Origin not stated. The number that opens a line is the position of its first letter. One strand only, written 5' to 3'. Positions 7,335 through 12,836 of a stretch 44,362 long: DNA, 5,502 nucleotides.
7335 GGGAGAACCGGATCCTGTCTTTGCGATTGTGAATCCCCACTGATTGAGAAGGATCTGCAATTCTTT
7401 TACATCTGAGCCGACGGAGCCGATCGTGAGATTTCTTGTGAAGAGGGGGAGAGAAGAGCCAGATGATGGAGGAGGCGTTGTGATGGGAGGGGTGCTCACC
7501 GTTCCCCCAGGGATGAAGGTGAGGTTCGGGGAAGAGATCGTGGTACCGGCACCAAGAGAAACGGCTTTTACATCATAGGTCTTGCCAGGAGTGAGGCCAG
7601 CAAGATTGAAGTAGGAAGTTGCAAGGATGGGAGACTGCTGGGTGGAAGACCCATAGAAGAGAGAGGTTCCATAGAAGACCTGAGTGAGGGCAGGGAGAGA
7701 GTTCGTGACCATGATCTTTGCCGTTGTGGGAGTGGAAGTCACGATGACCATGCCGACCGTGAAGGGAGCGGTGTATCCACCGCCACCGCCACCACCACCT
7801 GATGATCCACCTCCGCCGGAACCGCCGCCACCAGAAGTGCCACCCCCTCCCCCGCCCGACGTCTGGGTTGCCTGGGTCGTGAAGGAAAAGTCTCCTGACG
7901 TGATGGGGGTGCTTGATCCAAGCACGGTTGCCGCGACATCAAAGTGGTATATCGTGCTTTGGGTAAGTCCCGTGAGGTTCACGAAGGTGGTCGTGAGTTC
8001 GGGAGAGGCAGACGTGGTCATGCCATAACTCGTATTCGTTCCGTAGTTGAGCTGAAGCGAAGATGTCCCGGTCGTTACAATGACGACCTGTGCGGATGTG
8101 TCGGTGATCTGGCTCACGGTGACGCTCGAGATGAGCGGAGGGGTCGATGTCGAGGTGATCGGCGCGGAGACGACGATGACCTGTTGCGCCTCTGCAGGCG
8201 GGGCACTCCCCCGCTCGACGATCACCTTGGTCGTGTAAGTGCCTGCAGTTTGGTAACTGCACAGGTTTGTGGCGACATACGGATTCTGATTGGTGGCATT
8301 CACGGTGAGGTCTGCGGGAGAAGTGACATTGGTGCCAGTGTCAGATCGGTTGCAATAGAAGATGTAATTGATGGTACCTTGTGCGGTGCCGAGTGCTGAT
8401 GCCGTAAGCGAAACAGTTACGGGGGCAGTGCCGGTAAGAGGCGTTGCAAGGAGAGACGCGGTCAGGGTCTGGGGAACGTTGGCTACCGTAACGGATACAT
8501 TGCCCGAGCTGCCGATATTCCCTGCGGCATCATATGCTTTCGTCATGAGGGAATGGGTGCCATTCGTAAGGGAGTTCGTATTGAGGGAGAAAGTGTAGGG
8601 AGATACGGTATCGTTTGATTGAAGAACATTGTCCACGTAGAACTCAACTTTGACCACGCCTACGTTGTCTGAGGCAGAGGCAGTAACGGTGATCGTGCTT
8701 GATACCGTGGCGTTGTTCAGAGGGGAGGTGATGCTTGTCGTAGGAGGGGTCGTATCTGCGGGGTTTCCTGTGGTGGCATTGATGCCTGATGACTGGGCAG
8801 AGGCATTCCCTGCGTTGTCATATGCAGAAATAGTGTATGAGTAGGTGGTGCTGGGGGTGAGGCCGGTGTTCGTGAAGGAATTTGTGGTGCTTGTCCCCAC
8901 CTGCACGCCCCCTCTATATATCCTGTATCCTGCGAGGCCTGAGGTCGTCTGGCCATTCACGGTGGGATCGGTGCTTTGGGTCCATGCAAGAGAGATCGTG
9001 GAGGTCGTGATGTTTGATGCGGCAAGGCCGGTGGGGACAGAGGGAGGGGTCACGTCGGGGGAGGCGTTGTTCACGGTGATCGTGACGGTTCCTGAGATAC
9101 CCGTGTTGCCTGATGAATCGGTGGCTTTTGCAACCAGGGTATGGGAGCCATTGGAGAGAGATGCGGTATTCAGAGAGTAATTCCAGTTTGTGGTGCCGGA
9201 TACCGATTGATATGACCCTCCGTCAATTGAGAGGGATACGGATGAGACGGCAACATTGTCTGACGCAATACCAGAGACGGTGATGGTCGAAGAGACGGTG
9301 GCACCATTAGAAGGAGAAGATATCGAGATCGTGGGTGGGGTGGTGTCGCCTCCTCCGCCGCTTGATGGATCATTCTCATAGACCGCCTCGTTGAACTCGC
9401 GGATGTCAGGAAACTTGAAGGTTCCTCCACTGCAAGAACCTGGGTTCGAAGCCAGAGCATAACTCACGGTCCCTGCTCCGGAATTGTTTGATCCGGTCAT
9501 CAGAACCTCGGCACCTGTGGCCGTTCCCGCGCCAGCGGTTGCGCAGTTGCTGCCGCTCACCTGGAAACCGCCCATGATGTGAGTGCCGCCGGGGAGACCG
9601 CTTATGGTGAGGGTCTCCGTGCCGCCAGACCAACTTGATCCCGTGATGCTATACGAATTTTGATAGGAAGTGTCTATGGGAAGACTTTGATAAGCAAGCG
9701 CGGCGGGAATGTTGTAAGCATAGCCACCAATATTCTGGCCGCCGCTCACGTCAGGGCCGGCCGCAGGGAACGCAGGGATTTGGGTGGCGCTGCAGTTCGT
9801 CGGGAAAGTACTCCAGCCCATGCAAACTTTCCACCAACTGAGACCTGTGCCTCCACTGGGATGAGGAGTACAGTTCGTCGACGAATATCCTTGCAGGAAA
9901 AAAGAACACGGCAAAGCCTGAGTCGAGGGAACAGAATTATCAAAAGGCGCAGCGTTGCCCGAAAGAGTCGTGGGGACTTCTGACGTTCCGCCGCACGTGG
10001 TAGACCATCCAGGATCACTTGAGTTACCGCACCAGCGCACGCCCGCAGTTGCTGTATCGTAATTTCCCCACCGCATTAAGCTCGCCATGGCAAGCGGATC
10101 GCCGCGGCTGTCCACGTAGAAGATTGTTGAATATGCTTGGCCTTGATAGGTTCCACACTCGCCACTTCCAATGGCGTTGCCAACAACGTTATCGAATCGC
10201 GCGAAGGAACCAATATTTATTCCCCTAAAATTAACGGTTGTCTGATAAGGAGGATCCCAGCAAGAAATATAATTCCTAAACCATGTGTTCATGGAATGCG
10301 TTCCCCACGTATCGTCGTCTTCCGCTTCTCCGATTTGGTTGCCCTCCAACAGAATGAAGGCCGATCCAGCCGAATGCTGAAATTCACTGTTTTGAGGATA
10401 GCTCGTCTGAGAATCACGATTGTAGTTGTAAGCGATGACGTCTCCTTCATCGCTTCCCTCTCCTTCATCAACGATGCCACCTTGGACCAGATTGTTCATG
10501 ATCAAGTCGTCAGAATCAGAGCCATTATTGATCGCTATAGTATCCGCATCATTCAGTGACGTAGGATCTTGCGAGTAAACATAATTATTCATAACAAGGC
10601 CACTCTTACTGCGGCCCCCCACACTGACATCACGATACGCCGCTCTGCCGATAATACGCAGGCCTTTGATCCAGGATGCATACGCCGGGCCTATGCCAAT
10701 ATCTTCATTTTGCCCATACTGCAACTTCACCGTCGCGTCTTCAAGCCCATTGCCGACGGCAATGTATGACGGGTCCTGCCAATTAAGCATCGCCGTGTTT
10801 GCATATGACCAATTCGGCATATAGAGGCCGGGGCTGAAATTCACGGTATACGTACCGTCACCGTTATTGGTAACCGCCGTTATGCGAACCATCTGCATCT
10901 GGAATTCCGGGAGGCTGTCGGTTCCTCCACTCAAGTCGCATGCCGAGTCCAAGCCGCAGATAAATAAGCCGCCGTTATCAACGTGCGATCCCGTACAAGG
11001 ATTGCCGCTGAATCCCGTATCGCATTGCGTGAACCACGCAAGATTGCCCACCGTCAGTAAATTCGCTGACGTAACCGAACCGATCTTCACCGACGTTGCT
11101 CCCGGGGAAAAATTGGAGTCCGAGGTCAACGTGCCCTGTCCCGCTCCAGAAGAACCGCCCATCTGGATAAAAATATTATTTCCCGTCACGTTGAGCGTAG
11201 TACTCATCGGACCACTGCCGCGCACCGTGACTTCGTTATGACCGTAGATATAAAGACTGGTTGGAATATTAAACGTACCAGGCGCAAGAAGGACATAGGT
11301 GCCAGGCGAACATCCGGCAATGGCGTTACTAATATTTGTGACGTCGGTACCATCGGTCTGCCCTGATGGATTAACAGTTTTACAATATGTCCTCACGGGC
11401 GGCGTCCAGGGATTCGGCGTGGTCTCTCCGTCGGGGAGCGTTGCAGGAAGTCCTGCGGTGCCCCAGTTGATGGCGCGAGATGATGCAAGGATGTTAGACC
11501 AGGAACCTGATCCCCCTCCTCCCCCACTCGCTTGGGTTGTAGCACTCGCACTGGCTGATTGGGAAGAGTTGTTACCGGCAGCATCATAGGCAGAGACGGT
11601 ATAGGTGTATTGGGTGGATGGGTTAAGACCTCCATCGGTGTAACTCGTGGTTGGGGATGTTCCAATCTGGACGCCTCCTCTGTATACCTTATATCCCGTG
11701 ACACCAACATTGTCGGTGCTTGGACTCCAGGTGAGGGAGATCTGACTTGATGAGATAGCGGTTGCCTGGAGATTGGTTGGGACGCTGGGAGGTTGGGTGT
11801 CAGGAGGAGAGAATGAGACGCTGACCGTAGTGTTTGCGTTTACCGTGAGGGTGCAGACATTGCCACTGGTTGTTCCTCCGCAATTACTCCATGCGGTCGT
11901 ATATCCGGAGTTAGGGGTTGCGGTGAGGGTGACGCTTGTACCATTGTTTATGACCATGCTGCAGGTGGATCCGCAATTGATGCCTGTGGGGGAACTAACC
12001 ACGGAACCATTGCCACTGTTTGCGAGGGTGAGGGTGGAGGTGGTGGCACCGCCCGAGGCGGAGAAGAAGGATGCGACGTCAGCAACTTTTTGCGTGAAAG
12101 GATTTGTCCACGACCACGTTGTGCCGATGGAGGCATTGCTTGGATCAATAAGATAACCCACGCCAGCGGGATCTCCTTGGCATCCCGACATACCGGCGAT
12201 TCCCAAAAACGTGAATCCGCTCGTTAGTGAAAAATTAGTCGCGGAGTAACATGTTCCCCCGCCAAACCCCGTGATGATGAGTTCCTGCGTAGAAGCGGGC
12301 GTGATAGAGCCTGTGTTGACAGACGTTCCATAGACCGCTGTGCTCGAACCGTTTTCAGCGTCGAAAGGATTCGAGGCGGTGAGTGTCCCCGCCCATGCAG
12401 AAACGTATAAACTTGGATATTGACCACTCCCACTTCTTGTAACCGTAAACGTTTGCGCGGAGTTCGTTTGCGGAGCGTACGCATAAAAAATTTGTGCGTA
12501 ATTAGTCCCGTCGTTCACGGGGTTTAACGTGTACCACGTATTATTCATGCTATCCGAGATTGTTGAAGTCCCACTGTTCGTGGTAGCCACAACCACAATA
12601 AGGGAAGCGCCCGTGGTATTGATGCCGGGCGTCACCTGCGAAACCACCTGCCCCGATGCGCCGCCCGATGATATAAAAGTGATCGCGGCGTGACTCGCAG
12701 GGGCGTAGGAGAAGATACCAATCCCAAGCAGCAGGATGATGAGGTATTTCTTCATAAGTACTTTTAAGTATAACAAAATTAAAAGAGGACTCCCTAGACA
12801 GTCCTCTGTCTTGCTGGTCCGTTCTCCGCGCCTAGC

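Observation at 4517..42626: Four giant same-strand proteins (~28 kb, 63% of the window) share a modular poly-Gly + PG-binding wall anchor beneath variable adhesin or beta-helix heads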

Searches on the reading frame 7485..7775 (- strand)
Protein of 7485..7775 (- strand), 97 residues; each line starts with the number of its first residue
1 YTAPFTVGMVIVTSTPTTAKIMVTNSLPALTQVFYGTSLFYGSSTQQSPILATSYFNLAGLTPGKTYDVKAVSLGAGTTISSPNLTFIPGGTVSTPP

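Call 71: search_protein_families(library=pfam, proteins=[window:7485-7775:-], max_evalue=1)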
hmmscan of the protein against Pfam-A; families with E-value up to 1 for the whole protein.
seq(97 aa): 1 family
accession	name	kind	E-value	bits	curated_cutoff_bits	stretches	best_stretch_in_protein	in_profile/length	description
PF07880.17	T4_gp9_10_N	-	0.12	12.9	25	1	20-85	41-98/175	Bacteriophage T4 gp9/10-like protein, N-terminal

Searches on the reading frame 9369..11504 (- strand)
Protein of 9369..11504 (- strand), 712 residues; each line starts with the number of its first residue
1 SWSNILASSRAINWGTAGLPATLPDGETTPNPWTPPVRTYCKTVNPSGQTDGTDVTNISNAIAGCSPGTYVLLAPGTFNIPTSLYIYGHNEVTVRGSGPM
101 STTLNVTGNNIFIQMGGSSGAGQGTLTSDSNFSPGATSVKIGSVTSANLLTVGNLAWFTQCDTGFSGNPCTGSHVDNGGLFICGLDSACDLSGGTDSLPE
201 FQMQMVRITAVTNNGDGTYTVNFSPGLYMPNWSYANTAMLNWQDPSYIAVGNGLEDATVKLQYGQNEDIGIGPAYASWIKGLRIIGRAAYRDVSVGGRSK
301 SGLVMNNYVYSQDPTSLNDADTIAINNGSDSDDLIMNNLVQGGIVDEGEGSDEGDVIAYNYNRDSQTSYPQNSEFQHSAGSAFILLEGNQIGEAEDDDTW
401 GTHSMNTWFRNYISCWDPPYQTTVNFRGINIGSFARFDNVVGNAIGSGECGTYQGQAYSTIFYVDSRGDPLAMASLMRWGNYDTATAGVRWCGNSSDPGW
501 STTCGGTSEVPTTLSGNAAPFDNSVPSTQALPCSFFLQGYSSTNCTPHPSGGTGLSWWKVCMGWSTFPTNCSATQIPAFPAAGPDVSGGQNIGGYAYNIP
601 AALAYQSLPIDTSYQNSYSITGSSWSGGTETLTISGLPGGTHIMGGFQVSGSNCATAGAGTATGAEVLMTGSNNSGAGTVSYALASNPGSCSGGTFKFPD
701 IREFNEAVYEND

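Call 33: search_solved_structures(query=window:9369-11504:-, max_evalue=1)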
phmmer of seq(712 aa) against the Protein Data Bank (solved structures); distinct sequences matched with E-value up to 1: 0.

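Call 37: find_homologous_proteins(query=window:9369-11504:-, max_evalue=0.001)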
Query seq(712 aa) (712 aa): 463 proteins with E <= 0.001 among 8000 candidates; the best 120 are listed.
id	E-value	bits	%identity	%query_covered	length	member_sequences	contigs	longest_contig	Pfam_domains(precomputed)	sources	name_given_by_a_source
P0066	4.6e-250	850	57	100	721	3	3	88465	-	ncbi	-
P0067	2.0e-246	838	58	100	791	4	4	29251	-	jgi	jgi:hypothetical protein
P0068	2.0e-242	825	56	100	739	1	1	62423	-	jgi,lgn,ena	-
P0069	1.3e-241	822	56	100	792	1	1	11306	-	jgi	jgi:hypothetical protein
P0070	6.1e-240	817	55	100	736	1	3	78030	-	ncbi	-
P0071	4.1e-237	807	53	100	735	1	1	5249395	-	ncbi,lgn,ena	-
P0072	8.3e-227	773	55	100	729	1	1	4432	-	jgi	-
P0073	3.5e-224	765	53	100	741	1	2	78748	-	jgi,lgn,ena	-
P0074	6.8e-223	760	52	100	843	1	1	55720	-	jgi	jgi:hypothetical protein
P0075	3.5e-222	758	54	100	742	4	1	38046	-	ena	-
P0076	6.2e-222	757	53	100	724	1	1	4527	-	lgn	-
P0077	2.0e-221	756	53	100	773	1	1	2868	-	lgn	-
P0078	2.3e-221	755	53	100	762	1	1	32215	-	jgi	jgi:hypothetical protein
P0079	3.1e-220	752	53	100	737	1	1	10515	-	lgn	-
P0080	6.0e-220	751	53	100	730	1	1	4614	-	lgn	-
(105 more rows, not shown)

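Call 48: predict_structure(alignment_id=A1)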
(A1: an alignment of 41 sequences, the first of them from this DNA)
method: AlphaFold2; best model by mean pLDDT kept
length: 712 residues; sequences in the alignment: 41
mean_pLDDT: 82.0   pTM: 0.89
mean pLDDT of the five models: 82.0, 81.4, 81.3, 81.2, 79.0
residues with pLDDT >= 90: 291; 70-90: 282; 50-70: 86; < 50: 53
segments of 3 or more residues with pLDDT < 50: 1-12, 492-506, 526-529, 538-541, 548-550, 584-596
pLDDT, mean of each block of 10 residues (from residue 1): 36 71 90 93 96 95 94 98 85 96 93 87 86 85 92 92 88 86 87 74 93 93 87 83 91 97 89 95 92 91 96 76 87 94 87 91 69 79 89 87 88 82 78 87 82 85 83 81 71 39 49 75 54 52 50 69 92 82 47 58 92 93 92 84 82 66 80 77 88 91 92 61
secondary structure, 60 per line:
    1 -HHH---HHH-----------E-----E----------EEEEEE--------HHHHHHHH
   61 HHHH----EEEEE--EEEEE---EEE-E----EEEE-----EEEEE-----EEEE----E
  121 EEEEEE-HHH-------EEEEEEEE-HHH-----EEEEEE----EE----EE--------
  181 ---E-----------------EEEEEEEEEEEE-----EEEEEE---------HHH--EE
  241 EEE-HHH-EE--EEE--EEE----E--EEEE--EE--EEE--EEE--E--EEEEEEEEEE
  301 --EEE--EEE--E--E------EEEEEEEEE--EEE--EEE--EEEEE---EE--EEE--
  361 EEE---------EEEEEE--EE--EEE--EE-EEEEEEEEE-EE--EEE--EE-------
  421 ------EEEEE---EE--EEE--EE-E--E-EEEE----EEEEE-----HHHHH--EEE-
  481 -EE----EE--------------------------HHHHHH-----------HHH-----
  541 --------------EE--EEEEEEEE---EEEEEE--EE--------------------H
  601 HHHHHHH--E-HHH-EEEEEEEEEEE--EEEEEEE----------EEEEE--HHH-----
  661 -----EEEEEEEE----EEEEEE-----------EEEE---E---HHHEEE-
elements in order (helices of 4 or more, strands of 3 or more residues): E39-44 H53-64 E69-73 E76-80 E84-86 E93-96 E102-106 E112-115 E120-126 E138-145 E155-160 E202-213 E219-224 E239-243 E253-255 E258-260 E268-271 E278-280 E283-285 E291-300 E303-305 E308-310 E323-331 E334-336 E339-341 E344-348 E356-358 E361-363 E373-378 E385-387 E393-401 E407-409 E427-431 E439-441 E452-455 E460-464 H470-474 E477-479 H516-521 E559-566 E570-575 H600-607 E616-626 E629-635 E646-650 E666-673 E678-683 E695-698 E709-711

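Call 52: fold_search(model_id=the predicted structure, library=pdb)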
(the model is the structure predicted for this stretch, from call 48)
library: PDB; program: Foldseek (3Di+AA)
matches with E <= 10: 478; with E <= 0.001: 41
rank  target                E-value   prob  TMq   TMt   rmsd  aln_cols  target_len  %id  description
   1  7w1c_A                5.3e-11  1.00  0.33  0.35   9.5       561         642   10  Crystal structure of Klebsiella pneumoniae K1 capsule-specific polysaccharide lyase in a P1 crystal form (released 2022-05-18)
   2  7w1c_B                1.5e-10  1.00  0.29  0.31  10.8       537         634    9  Crystal structure of Klebsiella pneumoniae K1 capsule-specific polysaccharide lyase in a P1 crystal form (released 2022-05-18)
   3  7w1c_E                1.9e-10  1.00  0.30  0.33   9.8       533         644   10  Crystal structure of Klebsiella pneumoniae K1 capsule-specific polysaccharide lyase in a P1 crystal form (released 2022-05-18)
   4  7w1c_C                3.4e-10  1.00  0.32  0.35   9.3       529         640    9  Crystal structure of Klebsiella pneumoniae K1 capsule-specific polysaccharide lyase in a P1 crystal form (released 2022-05-18)
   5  7w1c_D                3.4e-10  1.00  0.31  0.34   9.7       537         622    9  Crystal structure of Klebsiella pneumoniae K1 capsule-specific polysaccharide lyase in a P1 crystal form (released 2022-05-18)
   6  7w1d_D                7.5e-10  1.00  0.23  0.25  12.8       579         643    8  Crystal structure of Klebsiella pneumoniae K1 capsule-specific polysaccharide lyase in a C2 crystal form (released 2022-05-18)
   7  7w1d_H                1.1e-09  1.00  0.24  0.26  13.1       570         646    9  Crystal structure of Klebsiella pneumoniae K1 capsule-specific polysaccharide lyase in a C2 crystal form (released 2022-05-18)
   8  7jwf_B                1.9e-08  1.00  0.26  0.31  17.2       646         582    9  Crystal structure of PdGH110B D344N in complex with alpha-(1,3)-galactobiose (released 2020-11-04)
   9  4ru4_B                2.3e-08  1.00  0.29  0.34  20.9       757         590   12  Crystal structure of the tailspike protein gp49 from Pseudomonas phage LKA1 (released 2015-11-18)
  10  8bke_AAA              4.7e-08  1.00  0.26  0.40  11.3       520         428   12  Crystal structure of the Klebsiella phage KP34p57 capsular depolymerase (released 2023-08-30)
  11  9beu_B                8.6e-08  1.00  0.28  0.34  17.3       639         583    9  Structure of GH110B in complex with a lambda-carrageenan oligosaccharide (released 2025-08-27)
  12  7jwf_A                1.0e-07  1.00  0.27  0.33  17.1       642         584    9  Crystal structure of PdGH110B D344N in complex with alpha-(1,3)-galactobiose (released 2020-11-04)
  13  4y9v_A                1.8e-07  1.00  0.23  0.26  12.0       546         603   11  Gp54 tailspike of Acinetobacter baumannii bacteriophage AP22 in complex with A. baumannii capsular saccharide (released 2017-02-01)
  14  9bev_A                1.8e-07  1.00  0.20  0.23  17.9       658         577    7  Structure of GH110A in complex with a lambda-carrageenan oligosaccharide (released 2025-08-27)
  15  9beh_A                2.1e-07  1.00  0.21  0.24  16.8       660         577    7  Structure of GH110A in complex with galactose-6-sulfate (released 2025-08-27)
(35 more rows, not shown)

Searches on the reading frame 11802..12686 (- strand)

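Call 71: search_protein_families(library=pfam, proteins=[window:11802-12686:-], max_evalue=1)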
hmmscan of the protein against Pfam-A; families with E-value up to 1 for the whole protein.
seq(295 aa): 1 family
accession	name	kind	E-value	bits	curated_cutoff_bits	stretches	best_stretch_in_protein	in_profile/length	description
PF18998.6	Flg_new_2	-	5.3e-06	26.8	23.6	1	218-293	2-70/73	Divergent InlB B-repeat domain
